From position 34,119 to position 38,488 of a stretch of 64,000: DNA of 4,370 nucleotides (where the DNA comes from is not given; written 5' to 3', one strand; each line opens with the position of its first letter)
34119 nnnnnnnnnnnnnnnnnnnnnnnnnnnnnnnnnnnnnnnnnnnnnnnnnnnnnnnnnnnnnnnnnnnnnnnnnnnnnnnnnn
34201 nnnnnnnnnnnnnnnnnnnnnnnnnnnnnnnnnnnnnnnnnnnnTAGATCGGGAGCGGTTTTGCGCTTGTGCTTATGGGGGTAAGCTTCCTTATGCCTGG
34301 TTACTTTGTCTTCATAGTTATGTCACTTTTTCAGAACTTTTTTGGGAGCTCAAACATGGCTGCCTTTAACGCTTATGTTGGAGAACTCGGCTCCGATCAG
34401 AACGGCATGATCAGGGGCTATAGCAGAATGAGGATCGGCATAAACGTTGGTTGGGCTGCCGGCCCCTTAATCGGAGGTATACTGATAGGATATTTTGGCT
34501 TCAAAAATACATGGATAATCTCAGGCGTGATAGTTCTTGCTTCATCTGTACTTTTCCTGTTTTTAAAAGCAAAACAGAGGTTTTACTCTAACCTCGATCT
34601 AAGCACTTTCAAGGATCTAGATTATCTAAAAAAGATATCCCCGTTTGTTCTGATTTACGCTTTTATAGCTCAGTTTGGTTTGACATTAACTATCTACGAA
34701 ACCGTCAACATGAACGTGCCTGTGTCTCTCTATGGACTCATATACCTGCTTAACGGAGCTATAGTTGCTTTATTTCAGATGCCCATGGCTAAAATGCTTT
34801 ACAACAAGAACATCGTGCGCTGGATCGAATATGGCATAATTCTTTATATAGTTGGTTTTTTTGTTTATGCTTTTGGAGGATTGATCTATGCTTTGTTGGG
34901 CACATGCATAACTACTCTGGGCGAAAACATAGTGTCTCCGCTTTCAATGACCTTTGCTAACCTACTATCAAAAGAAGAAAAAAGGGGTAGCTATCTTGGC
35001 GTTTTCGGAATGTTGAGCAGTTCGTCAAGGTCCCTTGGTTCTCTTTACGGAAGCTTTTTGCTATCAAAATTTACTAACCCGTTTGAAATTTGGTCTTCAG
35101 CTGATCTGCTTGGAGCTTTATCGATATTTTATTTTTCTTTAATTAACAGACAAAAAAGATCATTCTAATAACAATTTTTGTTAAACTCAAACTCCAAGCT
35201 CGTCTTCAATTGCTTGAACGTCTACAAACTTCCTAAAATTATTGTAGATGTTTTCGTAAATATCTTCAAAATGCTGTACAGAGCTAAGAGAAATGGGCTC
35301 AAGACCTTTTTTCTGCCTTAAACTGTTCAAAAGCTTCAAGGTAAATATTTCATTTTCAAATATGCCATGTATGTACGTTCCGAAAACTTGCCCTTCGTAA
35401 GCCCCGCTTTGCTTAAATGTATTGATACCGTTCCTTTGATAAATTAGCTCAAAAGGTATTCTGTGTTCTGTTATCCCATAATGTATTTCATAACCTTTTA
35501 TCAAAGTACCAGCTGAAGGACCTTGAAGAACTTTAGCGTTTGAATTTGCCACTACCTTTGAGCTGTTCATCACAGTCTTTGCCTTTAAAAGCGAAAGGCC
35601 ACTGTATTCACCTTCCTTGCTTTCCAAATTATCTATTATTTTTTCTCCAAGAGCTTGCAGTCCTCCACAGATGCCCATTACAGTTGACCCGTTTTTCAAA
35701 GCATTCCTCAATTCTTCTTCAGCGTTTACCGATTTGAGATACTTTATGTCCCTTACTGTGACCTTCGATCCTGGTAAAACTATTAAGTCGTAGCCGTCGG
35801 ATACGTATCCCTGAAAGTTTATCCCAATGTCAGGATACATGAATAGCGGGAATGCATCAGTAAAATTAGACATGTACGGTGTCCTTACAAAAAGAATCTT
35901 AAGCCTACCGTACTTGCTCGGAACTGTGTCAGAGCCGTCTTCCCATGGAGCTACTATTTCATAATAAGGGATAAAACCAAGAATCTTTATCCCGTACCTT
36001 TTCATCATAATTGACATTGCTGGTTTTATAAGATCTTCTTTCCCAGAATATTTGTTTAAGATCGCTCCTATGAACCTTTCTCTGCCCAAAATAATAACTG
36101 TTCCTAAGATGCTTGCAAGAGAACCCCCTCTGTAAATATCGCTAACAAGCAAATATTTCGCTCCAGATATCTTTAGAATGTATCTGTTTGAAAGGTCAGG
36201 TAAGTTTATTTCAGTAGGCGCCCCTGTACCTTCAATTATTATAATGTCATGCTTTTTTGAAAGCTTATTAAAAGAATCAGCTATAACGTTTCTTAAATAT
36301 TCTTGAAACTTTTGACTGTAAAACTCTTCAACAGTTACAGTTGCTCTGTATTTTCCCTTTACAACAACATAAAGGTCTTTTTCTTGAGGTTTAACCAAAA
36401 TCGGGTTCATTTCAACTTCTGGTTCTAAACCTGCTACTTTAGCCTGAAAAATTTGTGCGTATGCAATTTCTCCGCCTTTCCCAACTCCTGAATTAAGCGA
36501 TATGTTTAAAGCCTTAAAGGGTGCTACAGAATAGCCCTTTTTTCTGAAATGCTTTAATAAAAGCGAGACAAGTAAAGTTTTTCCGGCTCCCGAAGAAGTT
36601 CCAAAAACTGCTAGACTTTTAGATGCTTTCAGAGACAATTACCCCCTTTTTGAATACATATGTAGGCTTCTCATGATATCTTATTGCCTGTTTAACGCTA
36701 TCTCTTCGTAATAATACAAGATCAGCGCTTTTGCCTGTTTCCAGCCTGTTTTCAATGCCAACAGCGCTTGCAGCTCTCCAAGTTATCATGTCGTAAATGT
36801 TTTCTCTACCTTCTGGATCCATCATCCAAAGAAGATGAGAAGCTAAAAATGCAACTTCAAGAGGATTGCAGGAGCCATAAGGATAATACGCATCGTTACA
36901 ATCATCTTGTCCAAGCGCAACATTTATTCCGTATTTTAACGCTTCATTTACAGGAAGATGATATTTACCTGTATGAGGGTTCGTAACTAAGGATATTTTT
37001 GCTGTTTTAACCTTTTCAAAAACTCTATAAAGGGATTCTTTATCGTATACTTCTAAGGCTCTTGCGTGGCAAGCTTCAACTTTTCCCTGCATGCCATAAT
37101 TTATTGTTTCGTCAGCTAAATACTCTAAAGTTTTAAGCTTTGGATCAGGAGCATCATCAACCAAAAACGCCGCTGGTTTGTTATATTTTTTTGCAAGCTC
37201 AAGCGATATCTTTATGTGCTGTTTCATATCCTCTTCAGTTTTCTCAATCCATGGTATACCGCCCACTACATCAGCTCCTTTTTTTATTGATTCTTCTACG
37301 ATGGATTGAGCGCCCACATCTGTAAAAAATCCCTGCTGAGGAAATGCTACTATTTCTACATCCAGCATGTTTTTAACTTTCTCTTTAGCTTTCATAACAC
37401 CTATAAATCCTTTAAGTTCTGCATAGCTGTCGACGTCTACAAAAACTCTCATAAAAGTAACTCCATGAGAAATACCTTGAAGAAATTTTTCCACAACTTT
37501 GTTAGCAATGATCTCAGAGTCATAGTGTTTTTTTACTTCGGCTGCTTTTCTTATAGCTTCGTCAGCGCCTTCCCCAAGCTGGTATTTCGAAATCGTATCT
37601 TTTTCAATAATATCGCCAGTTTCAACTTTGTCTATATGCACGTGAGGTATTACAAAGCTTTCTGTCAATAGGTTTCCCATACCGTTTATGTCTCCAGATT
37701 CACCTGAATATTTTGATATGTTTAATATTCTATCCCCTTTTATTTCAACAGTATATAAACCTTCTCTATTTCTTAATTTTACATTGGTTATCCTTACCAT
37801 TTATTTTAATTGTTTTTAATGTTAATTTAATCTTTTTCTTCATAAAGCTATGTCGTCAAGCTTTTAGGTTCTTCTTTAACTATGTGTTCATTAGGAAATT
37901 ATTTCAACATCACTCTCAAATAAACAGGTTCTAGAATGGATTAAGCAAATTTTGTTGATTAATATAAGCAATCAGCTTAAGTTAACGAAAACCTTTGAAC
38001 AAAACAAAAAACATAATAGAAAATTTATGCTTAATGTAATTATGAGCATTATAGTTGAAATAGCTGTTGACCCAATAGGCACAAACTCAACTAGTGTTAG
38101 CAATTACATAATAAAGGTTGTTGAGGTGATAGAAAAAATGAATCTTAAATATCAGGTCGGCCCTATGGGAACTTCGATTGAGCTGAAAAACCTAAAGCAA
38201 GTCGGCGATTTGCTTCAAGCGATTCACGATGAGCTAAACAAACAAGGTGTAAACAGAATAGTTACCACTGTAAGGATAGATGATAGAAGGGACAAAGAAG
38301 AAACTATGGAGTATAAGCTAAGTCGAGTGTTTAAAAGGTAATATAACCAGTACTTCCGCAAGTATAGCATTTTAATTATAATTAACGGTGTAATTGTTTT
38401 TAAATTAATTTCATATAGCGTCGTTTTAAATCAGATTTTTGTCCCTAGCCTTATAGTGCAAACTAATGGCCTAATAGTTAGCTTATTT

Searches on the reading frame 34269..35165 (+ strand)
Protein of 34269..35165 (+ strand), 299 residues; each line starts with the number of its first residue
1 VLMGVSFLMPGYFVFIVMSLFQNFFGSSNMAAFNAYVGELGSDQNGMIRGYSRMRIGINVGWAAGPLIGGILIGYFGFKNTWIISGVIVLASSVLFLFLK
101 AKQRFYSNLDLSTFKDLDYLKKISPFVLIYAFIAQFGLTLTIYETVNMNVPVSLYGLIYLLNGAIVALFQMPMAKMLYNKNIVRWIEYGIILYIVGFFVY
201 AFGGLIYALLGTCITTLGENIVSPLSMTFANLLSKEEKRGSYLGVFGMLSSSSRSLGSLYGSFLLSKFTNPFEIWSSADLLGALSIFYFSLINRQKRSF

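Call 60: search_protein_families(library=pfam, proteins=[window:34269-35165:+], max_evalue=0.00001)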
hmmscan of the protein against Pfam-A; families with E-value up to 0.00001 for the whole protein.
window:34269-35165:+ (299 aa): 1 family
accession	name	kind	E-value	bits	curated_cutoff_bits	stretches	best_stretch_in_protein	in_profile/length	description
PF07690.21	MFS_1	-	1e-22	81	33.4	1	3-257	72-346/347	Major Facilitator Superfamily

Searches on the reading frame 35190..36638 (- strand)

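Call 61: search_protein_families(library=pfam, proteins=[window:35190-36638:-], max_evalue=0.00001)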
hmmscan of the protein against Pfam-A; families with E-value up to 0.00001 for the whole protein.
window:35190-36638:- (483 aa): 3 families
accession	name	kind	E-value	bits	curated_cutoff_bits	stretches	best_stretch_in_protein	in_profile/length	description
PF07685.20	GATase_3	-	2.5e-43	148.4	27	1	247-430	1-194/196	CobB/CobQ-like glutamine amidotransferase domain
PF01656.29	CbiA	-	3.2e-14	53.4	25.4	1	9-230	1-116/125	CobQ/CobB/MinD/ParA nucleotide binding domain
PF13500.12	AAA_26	-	1.5e-12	48.2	27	1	8-229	2-194/198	AAA domain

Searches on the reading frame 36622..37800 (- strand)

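Call 61: search_protein_families(library=pfam, proteins=[window:36622-37800:-], max_evalue=0.00001)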
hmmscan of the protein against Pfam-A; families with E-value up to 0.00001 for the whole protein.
window:36622-37800:- (393 aa): 2 families
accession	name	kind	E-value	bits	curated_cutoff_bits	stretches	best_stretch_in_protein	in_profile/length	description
PF07969.17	Amidohydro_3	-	2.4e-24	87.1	29.7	1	111-389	174-471/472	Amidohydrolase family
PF01979.26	Amidohydro_1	-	4.6e-09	36.4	25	1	201-389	142-345/345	Amidohydrolase family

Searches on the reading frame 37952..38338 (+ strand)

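Call 61: search_protein_families(library=pfam, proteins=[window:37952-38338:+], max_evalue=0.00001)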
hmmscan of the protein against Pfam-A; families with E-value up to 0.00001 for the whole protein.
window:37952-38338:+ (129 aa): 1 family
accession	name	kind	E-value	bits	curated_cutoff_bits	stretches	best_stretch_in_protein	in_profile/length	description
PF01910.22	Thiamine_BP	-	5.1e-29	100.5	24.9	1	35-126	1-91/92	Thiamine-binding protein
